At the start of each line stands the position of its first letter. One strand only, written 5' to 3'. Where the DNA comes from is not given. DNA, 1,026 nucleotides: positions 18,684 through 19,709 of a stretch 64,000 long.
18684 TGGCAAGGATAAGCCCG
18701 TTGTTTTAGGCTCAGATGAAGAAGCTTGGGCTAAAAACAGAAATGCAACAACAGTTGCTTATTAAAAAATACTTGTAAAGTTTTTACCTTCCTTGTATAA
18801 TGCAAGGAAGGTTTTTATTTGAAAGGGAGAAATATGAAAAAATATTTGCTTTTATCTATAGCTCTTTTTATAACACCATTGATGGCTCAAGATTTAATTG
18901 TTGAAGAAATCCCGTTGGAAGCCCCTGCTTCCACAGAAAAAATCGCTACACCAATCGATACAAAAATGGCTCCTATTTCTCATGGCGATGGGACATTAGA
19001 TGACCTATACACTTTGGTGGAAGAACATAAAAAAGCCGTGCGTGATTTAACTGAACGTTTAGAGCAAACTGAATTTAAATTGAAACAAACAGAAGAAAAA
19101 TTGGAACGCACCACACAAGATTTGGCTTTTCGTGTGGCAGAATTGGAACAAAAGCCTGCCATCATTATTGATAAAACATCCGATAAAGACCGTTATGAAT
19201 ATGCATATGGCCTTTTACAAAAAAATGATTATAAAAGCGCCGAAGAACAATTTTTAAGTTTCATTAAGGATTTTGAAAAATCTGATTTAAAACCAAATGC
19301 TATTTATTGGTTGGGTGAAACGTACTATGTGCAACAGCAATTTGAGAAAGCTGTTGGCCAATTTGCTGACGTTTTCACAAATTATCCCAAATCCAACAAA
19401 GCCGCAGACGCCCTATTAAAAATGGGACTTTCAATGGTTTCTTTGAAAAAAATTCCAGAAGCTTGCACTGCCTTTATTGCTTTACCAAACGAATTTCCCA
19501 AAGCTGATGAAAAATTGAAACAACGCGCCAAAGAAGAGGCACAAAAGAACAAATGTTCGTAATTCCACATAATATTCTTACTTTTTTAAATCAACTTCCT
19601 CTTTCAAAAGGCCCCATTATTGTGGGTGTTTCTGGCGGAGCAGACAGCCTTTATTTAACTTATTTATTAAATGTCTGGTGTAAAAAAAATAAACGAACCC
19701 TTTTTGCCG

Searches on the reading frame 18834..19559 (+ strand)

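Call 3: search_protein_families(library=pfam, proteins=[window:18834-19559:+], max_evalue=1)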
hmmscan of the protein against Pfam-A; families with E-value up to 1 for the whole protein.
window:18834-19559:+ (242 aa): 14 families
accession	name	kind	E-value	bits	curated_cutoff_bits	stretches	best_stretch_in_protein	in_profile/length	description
PF13174.12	TPR_6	-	2.8e-12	46.9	26.3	2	156-187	2-33/33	Tetratricopeptide repeat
PF12895.13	ANAPC3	-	2e-07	31.6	27.2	1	153-214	22-79/82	Anaphase-promoting complex, cyclosome, subunit 3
PF07719.23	TPR_2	-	9.9e-06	25.7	27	1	155-180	2-27/34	Tetratricopeptide repeat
PF13432.12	TPR_16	-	0.00016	22.5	32.7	1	125-186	5-63/65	Tetratricopeptide repeat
PF13428.12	TPR_14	-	0.00021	22.1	23.5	1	154-195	1-42/44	Tetratricopeptide repeat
PF13525.12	YfiO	-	0.00024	21.4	25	1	116-204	4-92/203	Outer membrane lipoprotein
PF16526.10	CLZ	-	0.0013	19.5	26.7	1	63-107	27-71/71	C-terminal leucine zipper domain of cyclic nucleotide-gated channels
PF18595.6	Nuf2_DHR10-like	-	0.0024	18.4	28.4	1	41-106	45-110/117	Nuf2, DHR10-like domain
PF18822.6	CdvA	-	0.024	15.1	30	1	55-140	6-87/123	CdvA-like coiled-coil domain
PF14559.12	TPR_19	-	0.026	15.3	25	1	127-194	1-64/68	Tetratricopeptide repeat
PF14561.12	TPR_20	-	0.027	15.3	25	0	116-146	20-51/90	Tetratricopeptide repeat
PF00515.34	TPR_1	-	0.051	13.8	27.8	1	155-174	2-21/34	Tetratricopeptide repeat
PF21409.3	Ski2_beta-barrel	-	0.16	12.8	27.9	1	122-173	15-67/88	Ski2, beta-barrel domain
PF14703.12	PHM7_cyt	-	0.18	12.5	27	1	55-99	41-83/174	Cytosolic domain of 10TM putative phosphate transporter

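Call 4: search_protein_families(library=ncbifam, proteins=[window:18834-19559:+], max_evalue=1)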
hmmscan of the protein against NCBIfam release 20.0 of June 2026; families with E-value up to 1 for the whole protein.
window:18834-19559:+ (242 aa): 16 families
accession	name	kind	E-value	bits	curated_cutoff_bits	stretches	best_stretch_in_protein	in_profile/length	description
TIGR02795.1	tol_pal_ybgF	equivalog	7.8e-34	116.8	90.1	1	117-232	2-117/119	tol-pal system protein YbgF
NF008068.0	PRK10803.1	equivalog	1.3e-19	71.1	383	1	61-227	87-253/263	cell division protein CpoB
TIGR03302.1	OM_YfiO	subfamily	4.8e-08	32.8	81.4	1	113-206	29-130/239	outer membrane protein assembly factor BamD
NF053852.1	vesicle_Bd0635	exception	5.8e-07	29.4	250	1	61-232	50-216/223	CpoB-like predatory vesicle lipoprotein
NF033756.1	gliding_GltC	equivalog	0.00033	19.5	450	1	111-186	111-186/622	adventurous gliding motility protein GltC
NF047371.1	FlcA_CTERM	equivalog_domain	0.00045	18.8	300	1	125-194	451-513/646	periplasmic flagellar collar protein FlcA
NF052312.1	T9SS_PorW_SprE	equivalog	0.00067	18.4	250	2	113-187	633-707/716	type IX secretion system periplasmic lipoprotein PorW/SprE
NF040959.1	MamA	equivalog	0.0011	18.4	200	1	120-189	108-174/204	magnetosome protein MamA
TIGR02552.1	LcrH_SycD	equivalog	0.0012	18.6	104.8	1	119-235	20-132/136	SycD/LcrH family type III secretion system chaperone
TIGR02917.1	PEP_TPR_lipo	equivalog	0.0016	16.4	312.2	1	120-200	262-341/899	XrtA/PEP-CTERM system TPR-repeat protein PrsT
NF038350.1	taxis_HmpF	equivalog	0.0024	16.3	200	1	36-108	201-273/553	pilus motility taxis protein HmpF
NF043058.1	T4SS_LegC2C7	subfamily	0.014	14.4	350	1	56-106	174-224/348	LegC2/C7 family Dot/Icm T4SS effector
TIGR03752.1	conj_TIGR03752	hypoth_equivalog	0.015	14.6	241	1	38-235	42-220/471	TIGR03752 family integrating conjugative element protein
TIGR03319.1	RNase_Y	equivalog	0.05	12.1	454.35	1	62-126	64-128/514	ribonuclease Y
TIGR03495.1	phage_LysB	equivalog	0.063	13.6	92.75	1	29-94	23-88/135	Rz-like lysis system protein LysB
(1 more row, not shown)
